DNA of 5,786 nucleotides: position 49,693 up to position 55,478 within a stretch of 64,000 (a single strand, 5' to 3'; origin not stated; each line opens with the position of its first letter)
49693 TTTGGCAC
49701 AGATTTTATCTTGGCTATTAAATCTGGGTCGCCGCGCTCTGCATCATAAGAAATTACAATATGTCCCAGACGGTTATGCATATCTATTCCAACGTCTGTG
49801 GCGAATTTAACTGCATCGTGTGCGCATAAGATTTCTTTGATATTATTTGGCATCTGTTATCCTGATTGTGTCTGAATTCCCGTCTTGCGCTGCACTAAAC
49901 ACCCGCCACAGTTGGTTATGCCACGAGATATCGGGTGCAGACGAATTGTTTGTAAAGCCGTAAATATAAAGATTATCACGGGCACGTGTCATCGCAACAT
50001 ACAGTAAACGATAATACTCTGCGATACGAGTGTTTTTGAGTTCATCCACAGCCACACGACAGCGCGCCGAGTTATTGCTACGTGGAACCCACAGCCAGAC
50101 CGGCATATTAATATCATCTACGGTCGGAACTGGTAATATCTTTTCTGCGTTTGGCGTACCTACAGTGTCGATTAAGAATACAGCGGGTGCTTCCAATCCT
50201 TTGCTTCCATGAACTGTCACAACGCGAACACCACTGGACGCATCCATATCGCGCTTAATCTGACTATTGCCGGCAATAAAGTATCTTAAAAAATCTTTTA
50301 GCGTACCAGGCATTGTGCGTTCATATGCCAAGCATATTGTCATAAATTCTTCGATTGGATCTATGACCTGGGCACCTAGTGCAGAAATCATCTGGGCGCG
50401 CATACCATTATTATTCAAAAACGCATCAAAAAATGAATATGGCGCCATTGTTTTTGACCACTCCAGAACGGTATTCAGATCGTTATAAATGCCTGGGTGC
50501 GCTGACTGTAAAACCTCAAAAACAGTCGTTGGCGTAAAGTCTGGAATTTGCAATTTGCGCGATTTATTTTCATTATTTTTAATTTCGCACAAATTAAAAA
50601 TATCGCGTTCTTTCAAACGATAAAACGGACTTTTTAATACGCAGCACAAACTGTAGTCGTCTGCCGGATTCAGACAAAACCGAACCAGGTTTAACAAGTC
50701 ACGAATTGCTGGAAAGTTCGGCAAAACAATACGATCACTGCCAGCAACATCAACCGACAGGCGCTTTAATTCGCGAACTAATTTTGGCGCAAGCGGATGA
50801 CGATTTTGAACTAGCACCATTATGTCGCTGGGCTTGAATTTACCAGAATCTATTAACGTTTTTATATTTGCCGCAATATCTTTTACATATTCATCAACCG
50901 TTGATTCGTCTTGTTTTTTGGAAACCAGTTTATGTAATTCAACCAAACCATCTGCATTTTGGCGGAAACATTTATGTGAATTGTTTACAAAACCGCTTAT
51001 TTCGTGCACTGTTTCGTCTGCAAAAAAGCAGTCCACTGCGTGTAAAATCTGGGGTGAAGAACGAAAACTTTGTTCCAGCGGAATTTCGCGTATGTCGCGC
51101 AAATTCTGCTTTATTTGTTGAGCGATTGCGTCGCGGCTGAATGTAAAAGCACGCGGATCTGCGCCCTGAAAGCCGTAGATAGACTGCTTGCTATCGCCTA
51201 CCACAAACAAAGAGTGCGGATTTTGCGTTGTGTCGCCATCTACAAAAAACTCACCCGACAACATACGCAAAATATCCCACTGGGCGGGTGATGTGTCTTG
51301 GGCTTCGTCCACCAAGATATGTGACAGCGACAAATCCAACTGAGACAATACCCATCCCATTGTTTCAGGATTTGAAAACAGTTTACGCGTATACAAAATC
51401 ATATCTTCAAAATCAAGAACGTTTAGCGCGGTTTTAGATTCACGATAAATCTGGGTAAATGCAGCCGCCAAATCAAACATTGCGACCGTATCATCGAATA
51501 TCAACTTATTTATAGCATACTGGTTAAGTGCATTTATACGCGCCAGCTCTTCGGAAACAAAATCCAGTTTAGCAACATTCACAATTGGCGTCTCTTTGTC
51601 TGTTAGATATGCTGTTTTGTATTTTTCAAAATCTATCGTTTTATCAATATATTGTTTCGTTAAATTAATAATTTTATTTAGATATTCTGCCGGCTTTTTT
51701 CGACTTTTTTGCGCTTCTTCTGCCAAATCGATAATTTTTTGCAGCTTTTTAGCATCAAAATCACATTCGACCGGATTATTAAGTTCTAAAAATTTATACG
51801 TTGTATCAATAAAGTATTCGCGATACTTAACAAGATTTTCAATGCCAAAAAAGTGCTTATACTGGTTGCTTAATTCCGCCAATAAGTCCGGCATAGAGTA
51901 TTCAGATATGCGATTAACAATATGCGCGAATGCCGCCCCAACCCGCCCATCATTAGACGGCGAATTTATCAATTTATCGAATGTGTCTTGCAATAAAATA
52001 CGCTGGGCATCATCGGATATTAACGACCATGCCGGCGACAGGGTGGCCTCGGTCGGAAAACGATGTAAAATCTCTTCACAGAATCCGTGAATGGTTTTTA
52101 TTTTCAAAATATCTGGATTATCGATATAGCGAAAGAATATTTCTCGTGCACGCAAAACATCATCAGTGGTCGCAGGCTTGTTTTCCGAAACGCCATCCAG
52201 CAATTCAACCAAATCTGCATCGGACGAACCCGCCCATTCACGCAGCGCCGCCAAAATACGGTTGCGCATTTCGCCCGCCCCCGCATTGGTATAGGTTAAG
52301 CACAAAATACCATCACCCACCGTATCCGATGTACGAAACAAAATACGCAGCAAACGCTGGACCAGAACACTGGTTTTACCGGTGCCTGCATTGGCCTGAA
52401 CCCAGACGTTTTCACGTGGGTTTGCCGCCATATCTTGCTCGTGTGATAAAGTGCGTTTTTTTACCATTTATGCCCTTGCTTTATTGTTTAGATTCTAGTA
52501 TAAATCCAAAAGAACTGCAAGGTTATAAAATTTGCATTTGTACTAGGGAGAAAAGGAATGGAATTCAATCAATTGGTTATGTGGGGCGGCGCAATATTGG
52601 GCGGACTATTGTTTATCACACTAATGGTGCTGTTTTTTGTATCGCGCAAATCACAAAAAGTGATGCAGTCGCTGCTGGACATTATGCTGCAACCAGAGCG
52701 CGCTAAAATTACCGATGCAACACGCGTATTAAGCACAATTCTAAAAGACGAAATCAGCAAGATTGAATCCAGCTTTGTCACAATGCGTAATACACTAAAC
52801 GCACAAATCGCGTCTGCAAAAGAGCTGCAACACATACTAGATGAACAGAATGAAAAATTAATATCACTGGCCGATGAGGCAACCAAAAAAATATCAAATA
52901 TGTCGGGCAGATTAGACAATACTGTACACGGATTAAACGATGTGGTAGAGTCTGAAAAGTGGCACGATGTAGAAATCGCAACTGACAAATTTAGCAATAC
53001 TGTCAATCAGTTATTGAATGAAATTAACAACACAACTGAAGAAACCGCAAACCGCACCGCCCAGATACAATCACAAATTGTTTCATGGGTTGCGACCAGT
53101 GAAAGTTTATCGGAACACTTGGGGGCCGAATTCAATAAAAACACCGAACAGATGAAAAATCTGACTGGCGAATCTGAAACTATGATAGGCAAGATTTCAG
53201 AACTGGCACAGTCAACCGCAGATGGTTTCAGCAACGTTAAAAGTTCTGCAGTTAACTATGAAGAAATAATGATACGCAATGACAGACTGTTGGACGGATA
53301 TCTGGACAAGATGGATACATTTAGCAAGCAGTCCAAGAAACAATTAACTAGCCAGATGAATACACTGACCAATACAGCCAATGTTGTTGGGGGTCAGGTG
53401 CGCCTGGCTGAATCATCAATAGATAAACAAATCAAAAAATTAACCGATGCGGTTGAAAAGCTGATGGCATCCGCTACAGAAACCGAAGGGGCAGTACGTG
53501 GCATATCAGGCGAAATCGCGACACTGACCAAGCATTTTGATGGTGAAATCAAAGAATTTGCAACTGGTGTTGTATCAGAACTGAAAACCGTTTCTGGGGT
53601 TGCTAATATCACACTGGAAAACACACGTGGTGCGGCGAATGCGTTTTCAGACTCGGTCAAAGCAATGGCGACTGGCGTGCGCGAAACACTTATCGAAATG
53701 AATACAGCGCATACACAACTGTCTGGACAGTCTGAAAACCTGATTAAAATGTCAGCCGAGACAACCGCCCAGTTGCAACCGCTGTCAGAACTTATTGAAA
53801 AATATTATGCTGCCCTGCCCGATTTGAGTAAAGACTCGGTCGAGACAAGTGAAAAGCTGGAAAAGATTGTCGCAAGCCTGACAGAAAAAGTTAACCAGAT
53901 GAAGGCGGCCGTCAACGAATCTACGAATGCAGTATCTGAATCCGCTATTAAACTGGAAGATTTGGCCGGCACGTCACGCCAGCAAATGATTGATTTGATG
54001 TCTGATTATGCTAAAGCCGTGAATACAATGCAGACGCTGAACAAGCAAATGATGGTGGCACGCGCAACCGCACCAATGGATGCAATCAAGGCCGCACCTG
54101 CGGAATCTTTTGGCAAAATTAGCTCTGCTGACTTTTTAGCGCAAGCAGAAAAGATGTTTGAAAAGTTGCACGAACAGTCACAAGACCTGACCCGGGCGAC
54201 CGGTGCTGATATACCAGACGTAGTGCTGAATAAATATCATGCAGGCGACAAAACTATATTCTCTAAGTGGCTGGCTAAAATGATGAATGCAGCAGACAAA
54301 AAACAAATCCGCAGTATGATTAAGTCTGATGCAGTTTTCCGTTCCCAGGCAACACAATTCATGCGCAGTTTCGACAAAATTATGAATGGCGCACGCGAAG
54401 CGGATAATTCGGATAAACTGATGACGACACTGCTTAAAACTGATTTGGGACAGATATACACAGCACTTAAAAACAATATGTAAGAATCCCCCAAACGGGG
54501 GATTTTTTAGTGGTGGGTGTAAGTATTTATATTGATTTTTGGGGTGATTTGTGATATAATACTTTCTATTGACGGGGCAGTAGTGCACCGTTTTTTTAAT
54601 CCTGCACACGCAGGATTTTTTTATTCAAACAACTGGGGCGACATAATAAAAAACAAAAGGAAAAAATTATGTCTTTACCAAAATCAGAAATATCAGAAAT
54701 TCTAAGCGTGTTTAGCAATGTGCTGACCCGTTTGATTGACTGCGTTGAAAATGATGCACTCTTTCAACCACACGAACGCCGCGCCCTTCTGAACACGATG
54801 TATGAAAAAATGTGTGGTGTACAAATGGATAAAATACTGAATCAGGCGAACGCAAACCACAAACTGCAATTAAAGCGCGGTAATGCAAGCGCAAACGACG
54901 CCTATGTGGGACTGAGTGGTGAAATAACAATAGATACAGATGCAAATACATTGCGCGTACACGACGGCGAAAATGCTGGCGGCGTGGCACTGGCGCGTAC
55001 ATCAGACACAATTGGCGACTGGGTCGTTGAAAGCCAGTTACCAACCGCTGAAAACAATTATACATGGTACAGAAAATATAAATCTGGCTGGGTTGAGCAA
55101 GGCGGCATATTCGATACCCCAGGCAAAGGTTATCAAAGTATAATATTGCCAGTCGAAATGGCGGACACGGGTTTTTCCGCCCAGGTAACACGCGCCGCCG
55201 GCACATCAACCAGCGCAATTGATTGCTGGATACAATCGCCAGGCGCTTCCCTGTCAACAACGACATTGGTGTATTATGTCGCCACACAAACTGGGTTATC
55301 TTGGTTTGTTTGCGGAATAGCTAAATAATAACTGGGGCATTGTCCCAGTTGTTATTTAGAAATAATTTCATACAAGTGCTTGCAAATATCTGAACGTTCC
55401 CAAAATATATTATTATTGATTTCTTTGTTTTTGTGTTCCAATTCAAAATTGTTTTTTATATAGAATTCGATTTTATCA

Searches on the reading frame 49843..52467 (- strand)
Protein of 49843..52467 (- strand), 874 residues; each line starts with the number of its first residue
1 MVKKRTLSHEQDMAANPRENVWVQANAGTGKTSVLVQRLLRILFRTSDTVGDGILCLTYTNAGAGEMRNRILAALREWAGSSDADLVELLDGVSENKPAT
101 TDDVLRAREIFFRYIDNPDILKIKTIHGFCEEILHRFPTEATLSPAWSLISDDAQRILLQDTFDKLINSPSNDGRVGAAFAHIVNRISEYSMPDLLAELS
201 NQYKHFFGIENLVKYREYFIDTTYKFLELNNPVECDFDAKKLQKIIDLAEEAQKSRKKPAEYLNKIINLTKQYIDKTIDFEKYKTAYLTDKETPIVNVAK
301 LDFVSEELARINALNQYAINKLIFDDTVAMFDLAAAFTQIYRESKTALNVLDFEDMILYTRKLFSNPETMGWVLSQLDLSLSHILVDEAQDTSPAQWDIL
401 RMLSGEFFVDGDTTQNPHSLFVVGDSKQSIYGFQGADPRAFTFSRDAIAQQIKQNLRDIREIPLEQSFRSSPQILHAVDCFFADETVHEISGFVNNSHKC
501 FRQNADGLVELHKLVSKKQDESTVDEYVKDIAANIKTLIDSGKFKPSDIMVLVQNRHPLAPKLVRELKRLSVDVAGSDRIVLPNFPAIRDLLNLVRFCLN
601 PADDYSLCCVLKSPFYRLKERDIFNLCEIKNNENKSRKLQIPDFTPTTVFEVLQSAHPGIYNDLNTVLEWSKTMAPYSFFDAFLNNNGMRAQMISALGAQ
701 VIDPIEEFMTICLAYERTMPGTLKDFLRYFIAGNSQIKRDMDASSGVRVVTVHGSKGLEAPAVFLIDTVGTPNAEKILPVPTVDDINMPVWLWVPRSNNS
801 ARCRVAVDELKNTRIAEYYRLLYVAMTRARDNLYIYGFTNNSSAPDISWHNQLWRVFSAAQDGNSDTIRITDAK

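Call 56: search_protein_families(library=pfam, proteins=[window:49843-52467:-], max_evalue=0.00001)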
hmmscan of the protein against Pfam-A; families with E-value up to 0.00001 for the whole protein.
window:49843-52467:- (874 aa): 4 families
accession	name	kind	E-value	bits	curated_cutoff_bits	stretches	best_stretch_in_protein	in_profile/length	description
PF00580.27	UvrD-helicase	-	2.3e-48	165.7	23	1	10-442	4-264/271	UvrD/REP helicase N-terminal domain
PF13361.12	UvrD_C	-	8.2e-27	95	25.6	1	462-835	1-345/350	UvrD-like helicase C-terminal domain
PF13538.12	UvrD_C_2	-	1.8e-11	44.2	27.4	0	747-772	2-27/52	UvrD-like helicase C-terminal domain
PF13245.12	AAA_19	-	2.3e-11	44.5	25.1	1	16-433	9-133/134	AAA domain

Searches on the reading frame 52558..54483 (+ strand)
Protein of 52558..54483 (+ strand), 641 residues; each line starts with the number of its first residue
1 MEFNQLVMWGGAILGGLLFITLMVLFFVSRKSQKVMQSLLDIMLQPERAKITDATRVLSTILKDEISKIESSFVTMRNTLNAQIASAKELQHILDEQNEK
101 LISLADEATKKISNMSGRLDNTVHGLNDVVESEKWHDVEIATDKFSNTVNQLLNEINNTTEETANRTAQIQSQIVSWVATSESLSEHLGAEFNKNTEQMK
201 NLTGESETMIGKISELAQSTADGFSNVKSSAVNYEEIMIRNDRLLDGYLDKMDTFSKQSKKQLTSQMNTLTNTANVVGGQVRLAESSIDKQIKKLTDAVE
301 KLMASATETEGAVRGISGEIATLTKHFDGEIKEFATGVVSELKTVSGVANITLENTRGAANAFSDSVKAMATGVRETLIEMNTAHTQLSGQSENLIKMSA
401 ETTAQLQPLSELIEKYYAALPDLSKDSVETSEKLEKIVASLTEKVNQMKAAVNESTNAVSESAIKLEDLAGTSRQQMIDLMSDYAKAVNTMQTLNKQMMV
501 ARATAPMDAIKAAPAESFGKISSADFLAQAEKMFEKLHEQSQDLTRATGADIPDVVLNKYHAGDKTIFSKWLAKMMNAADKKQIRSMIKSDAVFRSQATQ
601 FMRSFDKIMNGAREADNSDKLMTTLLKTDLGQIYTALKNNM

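Call 56: search_protein_families(library=pfam, proteins=[window:52558-54483:+], max_evalue=0.00001)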
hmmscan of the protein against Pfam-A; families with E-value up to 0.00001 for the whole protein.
window:52558-54483:+ (641 aa): 0 families

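Call 59: search_protein_families(library=phrogs, proteins=[window:52558-54483:+], max_evalue=0.01)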
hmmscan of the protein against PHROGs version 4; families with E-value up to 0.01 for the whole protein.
window:52558-54483:+ (641 aa): 0 families

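Call 73: search_protein_families(library=pfam, proteins=[window:52558-54483:+], max_evalue=0.01)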
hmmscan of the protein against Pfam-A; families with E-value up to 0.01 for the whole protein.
window:52558-54483:+ (641 aa): 3 families
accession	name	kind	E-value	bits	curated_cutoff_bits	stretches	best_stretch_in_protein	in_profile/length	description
PF04513.17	Baculo_PEP_C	-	9.2e-05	23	38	0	262-372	17-120/140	Baculovirus polyhedron envelope protein, PEP, C terminus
PF11727.13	ISG65-75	-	0.0014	18.4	25.1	0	193-312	20-143/281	Invariant surface glycoprotein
PF08702.15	Fib_alpha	-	0.0089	16.7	29.9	0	43-113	64-130/143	Fibrinogen alpha/beta chain family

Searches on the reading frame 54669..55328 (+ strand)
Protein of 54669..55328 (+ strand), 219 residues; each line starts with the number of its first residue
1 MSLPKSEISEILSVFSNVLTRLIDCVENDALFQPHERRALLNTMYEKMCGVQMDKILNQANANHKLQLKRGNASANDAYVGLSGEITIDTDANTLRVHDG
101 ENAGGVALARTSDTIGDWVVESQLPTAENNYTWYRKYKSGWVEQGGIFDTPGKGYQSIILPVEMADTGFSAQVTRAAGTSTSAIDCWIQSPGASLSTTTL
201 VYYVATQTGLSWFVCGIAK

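Call 56: search_protein_families(library=pfam, proteins=[window:54669-55328:+], max_evalue=0.00001)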
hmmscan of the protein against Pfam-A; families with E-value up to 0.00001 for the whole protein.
window:54669-55328:+ (219 aa): 1 family
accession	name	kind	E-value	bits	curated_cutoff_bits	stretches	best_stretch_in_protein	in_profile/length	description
PF18454.7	Mtd_N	-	1.3e-07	31.9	26.3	1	67-100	2-35/37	Major tropism determinant N-terminal domain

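Call 59: search_protein_families(library=phrogs, proteins=[window:54669-55328:+], max_evalue=0.01)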
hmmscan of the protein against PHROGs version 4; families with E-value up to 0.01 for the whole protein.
window:54669-55328:+ (219 aa): 1 family
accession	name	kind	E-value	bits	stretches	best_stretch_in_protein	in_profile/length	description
phrog_9648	-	tail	5.1e-07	30.9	1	65-114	4-53/152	tail protein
